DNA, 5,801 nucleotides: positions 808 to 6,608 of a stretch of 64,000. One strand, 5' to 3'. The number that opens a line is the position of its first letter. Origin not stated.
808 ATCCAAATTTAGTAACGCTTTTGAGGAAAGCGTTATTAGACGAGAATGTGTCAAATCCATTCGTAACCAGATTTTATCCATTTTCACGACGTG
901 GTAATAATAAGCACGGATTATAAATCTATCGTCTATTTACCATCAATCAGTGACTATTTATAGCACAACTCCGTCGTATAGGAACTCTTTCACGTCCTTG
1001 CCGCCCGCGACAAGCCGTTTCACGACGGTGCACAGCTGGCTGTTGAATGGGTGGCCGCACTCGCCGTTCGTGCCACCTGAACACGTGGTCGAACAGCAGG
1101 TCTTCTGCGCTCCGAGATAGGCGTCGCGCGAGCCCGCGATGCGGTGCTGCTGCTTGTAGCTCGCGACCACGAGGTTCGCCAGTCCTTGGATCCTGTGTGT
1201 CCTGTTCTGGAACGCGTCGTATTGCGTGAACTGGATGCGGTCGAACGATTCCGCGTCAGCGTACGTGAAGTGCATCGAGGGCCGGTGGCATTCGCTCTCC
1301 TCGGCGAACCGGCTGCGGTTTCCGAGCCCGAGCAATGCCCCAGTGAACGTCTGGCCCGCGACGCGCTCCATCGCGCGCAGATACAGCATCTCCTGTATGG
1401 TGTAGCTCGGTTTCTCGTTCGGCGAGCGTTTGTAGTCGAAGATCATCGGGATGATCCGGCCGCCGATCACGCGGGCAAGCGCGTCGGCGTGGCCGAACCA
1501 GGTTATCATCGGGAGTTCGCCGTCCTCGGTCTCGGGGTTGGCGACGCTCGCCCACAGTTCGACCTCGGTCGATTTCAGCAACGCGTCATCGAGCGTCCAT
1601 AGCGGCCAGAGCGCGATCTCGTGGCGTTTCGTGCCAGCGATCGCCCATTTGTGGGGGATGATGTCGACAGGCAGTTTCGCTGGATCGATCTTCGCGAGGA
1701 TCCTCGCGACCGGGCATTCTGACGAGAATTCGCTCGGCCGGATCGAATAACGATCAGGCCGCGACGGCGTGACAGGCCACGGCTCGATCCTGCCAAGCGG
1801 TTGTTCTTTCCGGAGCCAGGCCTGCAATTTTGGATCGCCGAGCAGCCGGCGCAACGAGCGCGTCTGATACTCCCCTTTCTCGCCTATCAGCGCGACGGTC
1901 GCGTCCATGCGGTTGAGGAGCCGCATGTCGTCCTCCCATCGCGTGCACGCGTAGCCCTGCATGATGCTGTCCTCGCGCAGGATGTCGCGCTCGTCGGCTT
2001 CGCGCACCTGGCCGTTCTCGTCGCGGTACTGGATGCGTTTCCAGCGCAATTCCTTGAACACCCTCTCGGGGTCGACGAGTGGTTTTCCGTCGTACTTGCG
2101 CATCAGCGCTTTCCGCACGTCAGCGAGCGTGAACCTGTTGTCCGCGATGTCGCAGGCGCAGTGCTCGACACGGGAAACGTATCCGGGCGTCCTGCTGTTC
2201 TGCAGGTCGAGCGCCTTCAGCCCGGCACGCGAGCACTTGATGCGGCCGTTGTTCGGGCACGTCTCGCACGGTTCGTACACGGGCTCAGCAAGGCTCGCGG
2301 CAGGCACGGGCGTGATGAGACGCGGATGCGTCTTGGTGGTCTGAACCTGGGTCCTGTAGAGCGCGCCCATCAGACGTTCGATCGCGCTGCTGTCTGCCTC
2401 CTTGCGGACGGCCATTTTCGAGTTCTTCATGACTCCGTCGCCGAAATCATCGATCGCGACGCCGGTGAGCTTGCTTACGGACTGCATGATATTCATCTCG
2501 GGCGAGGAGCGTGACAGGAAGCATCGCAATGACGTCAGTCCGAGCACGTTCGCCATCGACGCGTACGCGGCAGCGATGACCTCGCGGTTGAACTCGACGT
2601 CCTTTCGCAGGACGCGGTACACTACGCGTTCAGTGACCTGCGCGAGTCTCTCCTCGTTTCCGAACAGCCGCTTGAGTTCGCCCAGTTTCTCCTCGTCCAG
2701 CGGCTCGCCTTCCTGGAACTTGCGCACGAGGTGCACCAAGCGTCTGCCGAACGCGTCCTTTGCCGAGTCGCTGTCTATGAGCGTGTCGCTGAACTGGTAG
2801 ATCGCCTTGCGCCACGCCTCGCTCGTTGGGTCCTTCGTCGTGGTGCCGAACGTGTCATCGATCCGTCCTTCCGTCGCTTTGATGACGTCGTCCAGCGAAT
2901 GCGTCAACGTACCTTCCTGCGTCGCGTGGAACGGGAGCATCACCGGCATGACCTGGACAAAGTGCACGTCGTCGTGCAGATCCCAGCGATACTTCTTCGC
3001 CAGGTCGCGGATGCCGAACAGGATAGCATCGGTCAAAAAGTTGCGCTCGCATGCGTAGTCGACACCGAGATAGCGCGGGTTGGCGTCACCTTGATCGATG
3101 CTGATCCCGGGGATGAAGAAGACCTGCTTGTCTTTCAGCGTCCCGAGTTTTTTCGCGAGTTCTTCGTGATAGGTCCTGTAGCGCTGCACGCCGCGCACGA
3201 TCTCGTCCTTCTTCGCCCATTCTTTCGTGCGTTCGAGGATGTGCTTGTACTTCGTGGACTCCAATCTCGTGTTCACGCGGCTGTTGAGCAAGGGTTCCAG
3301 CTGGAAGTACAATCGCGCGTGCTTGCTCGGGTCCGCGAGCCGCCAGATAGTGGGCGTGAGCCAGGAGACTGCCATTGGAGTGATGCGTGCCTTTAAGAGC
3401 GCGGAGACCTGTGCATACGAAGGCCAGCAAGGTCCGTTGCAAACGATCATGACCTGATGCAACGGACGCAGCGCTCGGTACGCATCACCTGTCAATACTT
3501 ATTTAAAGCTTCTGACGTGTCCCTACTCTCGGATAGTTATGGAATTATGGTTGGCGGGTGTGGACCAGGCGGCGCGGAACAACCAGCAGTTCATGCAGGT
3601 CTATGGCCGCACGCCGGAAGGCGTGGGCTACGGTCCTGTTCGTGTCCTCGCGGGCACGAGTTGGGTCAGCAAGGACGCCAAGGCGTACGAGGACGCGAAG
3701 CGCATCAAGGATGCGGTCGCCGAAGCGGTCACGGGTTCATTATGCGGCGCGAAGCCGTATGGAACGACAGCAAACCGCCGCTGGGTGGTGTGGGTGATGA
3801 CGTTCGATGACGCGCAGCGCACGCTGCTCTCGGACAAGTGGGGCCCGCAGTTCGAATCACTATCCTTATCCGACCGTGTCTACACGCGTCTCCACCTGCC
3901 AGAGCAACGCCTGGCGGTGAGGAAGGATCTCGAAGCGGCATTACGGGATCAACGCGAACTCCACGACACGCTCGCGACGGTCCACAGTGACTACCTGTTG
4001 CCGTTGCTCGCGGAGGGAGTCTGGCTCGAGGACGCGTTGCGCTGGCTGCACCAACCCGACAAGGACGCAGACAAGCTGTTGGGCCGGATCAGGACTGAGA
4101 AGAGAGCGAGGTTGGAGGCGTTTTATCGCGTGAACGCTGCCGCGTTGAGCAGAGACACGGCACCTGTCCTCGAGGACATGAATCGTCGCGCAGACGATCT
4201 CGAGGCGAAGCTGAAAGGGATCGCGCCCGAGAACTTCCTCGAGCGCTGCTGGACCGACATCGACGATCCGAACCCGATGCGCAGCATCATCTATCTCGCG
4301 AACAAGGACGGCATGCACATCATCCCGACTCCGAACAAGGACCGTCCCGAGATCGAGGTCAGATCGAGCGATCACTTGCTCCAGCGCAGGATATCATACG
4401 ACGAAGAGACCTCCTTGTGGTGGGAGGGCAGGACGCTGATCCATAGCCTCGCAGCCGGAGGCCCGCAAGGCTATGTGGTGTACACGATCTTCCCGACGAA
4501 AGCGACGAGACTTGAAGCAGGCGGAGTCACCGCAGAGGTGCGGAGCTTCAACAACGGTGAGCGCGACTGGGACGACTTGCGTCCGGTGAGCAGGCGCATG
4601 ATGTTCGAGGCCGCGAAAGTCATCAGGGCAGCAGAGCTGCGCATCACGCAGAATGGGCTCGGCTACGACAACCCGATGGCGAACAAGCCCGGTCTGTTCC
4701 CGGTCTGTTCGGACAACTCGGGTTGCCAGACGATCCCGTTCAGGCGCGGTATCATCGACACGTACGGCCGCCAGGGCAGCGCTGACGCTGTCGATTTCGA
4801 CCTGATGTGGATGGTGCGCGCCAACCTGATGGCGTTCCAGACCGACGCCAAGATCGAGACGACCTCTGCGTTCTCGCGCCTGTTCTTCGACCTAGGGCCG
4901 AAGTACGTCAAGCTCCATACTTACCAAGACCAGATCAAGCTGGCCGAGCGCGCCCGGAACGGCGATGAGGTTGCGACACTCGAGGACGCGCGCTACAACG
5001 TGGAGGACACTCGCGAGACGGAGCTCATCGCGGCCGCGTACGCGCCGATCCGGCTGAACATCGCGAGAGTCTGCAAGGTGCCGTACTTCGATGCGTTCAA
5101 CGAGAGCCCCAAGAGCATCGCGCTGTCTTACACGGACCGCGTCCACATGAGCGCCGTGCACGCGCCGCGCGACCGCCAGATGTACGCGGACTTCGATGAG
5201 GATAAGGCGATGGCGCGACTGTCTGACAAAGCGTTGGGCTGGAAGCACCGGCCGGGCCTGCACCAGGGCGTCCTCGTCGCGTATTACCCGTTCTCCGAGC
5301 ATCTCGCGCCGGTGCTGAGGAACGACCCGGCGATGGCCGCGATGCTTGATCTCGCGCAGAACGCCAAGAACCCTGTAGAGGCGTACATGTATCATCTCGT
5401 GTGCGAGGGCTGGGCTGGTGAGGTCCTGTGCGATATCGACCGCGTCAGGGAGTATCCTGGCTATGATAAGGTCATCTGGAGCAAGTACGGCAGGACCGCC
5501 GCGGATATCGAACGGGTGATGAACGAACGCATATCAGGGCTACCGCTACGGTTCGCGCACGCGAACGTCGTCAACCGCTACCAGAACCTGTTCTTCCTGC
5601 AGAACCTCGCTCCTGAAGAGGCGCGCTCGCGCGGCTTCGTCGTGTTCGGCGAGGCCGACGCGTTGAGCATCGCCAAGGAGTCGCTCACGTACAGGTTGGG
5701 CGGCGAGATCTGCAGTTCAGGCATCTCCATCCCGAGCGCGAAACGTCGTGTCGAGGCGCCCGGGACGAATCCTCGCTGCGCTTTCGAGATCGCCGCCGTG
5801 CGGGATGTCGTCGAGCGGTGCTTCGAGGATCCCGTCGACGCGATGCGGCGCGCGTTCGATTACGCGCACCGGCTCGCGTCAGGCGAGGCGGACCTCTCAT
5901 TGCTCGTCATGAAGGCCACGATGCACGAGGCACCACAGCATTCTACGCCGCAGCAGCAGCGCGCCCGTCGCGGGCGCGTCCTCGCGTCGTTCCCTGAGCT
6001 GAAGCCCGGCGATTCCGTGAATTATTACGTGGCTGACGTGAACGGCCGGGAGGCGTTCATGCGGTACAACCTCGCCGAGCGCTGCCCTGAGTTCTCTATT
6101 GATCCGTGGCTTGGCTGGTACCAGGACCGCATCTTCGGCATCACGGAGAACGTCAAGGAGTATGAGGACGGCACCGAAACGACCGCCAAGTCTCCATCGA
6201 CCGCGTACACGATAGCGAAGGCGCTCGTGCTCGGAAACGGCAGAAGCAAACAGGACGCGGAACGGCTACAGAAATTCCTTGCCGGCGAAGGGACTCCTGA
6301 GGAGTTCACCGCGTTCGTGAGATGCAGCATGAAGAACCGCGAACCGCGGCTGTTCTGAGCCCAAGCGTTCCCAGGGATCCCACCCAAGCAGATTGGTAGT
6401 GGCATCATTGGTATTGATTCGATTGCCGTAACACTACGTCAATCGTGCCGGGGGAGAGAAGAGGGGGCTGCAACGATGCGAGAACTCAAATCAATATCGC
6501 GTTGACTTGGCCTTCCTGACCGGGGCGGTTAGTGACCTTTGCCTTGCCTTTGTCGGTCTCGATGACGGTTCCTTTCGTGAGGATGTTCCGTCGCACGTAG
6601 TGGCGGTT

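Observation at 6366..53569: REP-like family of dispersed imperfect palindromes sitting just after stop codons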

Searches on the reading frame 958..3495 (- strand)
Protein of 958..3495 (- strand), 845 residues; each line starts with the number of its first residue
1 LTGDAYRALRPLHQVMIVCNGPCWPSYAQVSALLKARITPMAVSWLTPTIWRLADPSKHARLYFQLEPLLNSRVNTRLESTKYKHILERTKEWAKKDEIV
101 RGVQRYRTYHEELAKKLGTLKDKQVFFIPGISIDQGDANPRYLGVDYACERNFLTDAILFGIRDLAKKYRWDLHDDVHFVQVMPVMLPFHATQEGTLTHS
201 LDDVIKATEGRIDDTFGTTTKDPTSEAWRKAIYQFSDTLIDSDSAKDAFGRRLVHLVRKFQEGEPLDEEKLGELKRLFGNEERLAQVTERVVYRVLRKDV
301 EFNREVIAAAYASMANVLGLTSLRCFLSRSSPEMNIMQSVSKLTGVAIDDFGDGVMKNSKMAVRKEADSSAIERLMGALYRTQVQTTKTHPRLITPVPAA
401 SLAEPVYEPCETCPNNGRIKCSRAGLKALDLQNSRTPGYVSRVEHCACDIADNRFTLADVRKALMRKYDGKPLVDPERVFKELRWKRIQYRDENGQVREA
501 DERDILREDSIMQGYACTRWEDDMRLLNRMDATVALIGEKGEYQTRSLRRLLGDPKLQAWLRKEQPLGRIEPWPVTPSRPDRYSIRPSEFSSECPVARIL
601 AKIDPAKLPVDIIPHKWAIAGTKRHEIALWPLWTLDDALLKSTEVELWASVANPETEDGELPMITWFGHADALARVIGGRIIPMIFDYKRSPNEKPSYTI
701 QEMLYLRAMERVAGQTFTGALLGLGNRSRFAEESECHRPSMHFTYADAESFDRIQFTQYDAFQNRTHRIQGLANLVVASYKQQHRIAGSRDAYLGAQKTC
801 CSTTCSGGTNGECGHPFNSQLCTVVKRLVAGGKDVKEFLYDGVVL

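Call 17: search_protein_families(library=pfam, proteins=[window:958-3495:-])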
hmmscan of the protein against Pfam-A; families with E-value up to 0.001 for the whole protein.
window:958-3495:- (845 aa): 0 families

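Call 69: find_encoding_contigs(protein=window:958-3462:-, flank=10000, max_places=4)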
Protein window:958-3462:- (834 aa): no gene with exactly this product is on record in the collection.

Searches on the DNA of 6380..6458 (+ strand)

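Call 64: build_rna_model(alignment_id=A5, structure=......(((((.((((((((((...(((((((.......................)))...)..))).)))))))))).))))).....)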
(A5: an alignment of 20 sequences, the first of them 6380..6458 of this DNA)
Model R1 built from alignment A5 (20 sequences, 89 columns); structure: as given.
model positions 70; base pairs 22; branch points 0; effective number of sequences 15.07; information 0.804 bits per position. Calibrated on 0.2 Mb of random sequence (short: E-values are rough).
structure used (alignment columns):
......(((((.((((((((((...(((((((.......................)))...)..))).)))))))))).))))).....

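Call 65: search_with_rna_model(model_id=R1, source=window, filters=off, max_evalue=10)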
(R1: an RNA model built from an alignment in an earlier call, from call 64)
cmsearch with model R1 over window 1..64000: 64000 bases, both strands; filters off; matches with E-value up to 10: 30.
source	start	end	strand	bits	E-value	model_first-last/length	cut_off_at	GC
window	55692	55758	+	62.2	8.3e-15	1-70/70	no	0.57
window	47573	47636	+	59.1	6e-14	1-70/70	no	0.59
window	25027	25099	+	56.4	3.2e-13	1-70/70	no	0.63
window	41065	41142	+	52.3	4.3e-12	1-70/70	no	0.55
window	53476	53553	+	50.5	1.3e-11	1-70/70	no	0.56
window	47572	47635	-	50.1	1.7e-11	1-70/70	no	0.58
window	19552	19618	+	48.6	4.2e-11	1-70/70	no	0.58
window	6380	6457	+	43.8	8.7e-10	1-70/70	no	0.51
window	53475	53552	-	39.8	1.1e-08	1-70/70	no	0.55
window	41066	41141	-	39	1.8e-08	1-70/70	no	0.55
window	19551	19617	-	34.3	3.4e-07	1-70/70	no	0.6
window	55691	55757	-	33.9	4.6e-07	1-70/70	no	0.55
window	25026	25098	-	33.1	7.6e-07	1-70/70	no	0.62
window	6379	6456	-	22.3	0.00066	1-70/70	no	0.53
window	48633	48679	+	11.8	0.47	1-70/70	no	0.7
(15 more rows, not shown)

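Call 66: search_with_rna_model(model_id=R1, sources=[L003, L004, L005, L006, L007, L028, L056, L091, L102, L118], max_evalue=1)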
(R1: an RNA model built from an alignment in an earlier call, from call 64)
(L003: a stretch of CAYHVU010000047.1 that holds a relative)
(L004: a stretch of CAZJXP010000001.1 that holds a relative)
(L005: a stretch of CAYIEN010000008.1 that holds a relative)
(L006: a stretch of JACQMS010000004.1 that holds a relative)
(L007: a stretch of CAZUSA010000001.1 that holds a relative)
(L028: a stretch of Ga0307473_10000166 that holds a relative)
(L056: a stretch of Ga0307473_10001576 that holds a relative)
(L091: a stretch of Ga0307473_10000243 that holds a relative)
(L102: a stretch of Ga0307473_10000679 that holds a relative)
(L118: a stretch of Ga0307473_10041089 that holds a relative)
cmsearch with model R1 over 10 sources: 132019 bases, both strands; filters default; matches with E-value up to 1: 28.
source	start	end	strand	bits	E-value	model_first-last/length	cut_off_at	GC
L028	7029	7098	-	84.9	1.1e-20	1-70/70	no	0.53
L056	9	78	+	84.3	1.6e-20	1-70/70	no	0.56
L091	6182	6251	+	82.3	5.7e-20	1-70/70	no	0.53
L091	9102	9171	-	81.2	1.1e-19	1-70/70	no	0.49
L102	4522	4591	-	79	4.3e-19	1-70/70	no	0.54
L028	10000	10069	+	78.3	6.9e-19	1-70/70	no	0.56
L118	574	643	+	76.8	1.8e-18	1-70/70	no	0.56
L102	5999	6068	+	72.2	3.2e-17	1-70/70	no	0.47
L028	1962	2025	-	69.5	1.7e-16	1-70/70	no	0.55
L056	5725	5797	+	66.2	1.4e-15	1-70/70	no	0.55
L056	8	77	-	58.9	1.4e-13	1-70/70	no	0.56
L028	3106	3175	+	58.3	2e-13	1-70/70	no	0.56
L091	9103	9172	+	55.8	9.6e-13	1-70/70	no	0.47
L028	7030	7099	+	55.5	1.2e-12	1-70/70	no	0.51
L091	6181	6250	-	54.6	2e-12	1-70/70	no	0.51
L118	573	642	-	52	1e-11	1-70/70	no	0.54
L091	49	121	-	51.8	1.2e-11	1-70/70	no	0.56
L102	4523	4592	+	51.7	1.3e-11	1-70/70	no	0.54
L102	8080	8134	-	50.7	2.4e-11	16-70/70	5'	0.47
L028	9999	10068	-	47.8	1.4e-10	1-70/70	no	0.54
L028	1963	2026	+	46.1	4.3e-10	1-70/70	no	0.56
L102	5998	6067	-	45.3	7e-10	1-70/70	no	0.49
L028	3105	3174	-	35.7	3e-07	1-70/70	no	0.54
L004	12041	12111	+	35.7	3e-07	1-70/70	no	0.39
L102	8081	8134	+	31.5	4.1e-06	1-54/70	3'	0.48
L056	5724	5796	-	31.1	5.5e-06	1-70/70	no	0.56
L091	50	122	+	23.3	0.00073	1-70/70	no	0.56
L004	7638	7731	-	16.6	0.05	1-70/70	no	0.45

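Call 70: search_with_rna_model(model_id=R1, sources=[L142, L143, L141], max_evalue=1)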
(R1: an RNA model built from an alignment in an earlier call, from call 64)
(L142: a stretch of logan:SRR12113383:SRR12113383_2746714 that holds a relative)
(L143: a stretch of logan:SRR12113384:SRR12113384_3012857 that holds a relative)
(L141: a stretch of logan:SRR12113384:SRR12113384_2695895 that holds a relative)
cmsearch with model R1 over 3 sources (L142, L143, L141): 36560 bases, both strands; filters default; matches with E-value up to 1: 8.
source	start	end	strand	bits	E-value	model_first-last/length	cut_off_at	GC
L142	16353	16419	-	62.2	4.7e-15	1-70/70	no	0.57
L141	5379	5445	+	62.2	4.7e-15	1-70/70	no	0.57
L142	18558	18635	-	50.5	7.6e-12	1-70/70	no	0.56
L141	3163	3240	+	50.5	7.6e-12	1-70/70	no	0.56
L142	18559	18636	+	39.8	6.3e-09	1-70/70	no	0.55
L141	3162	3239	-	39.8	6.3e-09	1-70/70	no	0.55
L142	16354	16420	+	33.8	2.6e-07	1-70/70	no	0.55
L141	5378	5444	-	33.8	2.6e-07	1-70/70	no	0.55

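Call 74: search_with_rna_model(model_id=R1, sources=[L144, L146], max_evalue=1)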
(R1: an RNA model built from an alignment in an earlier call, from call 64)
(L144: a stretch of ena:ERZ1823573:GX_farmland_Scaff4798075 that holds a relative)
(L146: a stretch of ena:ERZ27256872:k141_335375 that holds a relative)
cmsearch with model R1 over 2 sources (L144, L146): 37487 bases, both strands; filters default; matches with E-value up to 1: 9.
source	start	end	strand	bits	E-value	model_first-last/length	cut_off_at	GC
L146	6869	6938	-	84.9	3.1e-21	1-70/70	no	0.53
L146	9840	9909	+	78.3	2e-19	1-70/70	no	0.56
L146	1802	1865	-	69.5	5e-17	1-70/70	no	0.55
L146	2946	3015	+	58.3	5.7e-14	1-70/70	no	0.56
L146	6870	6939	+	55.5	3.4e-13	1-70/70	no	0.51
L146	9839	9908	-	47.8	4.1e-11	1-70/70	no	0.54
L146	1803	1866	+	46.1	1.2e-10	1-70/70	no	0.56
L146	2945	3014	-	35.7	8.6e-08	1-70/70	no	0.54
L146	14054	14128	-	25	7e-05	1-70/70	no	0.56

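Call 86: search_with_rna_model(model_id=R1, sources=[L149, L150, L152], max_evalue=5)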
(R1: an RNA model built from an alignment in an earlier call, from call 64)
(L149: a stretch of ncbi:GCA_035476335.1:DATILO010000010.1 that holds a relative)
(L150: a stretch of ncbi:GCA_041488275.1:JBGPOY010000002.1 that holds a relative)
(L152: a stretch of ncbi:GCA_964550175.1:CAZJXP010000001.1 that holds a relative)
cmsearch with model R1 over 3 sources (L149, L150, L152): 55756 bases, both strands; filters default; matches with E-value up to 5: 5.
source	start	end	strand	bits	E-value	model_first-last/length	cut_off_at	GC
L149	10959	11025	+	45.2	3.2e-10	1-70/70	no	0.54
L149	10958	11024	-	40.6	5.8e-09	1-70/70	no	0.52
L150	11963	12031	-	17.5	0.011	1-70/70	no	0.55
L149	1940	1986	-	12.7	0.23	1-70/70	no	0.6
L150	11964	12033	+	11.8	0.43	1-70/70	no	0.56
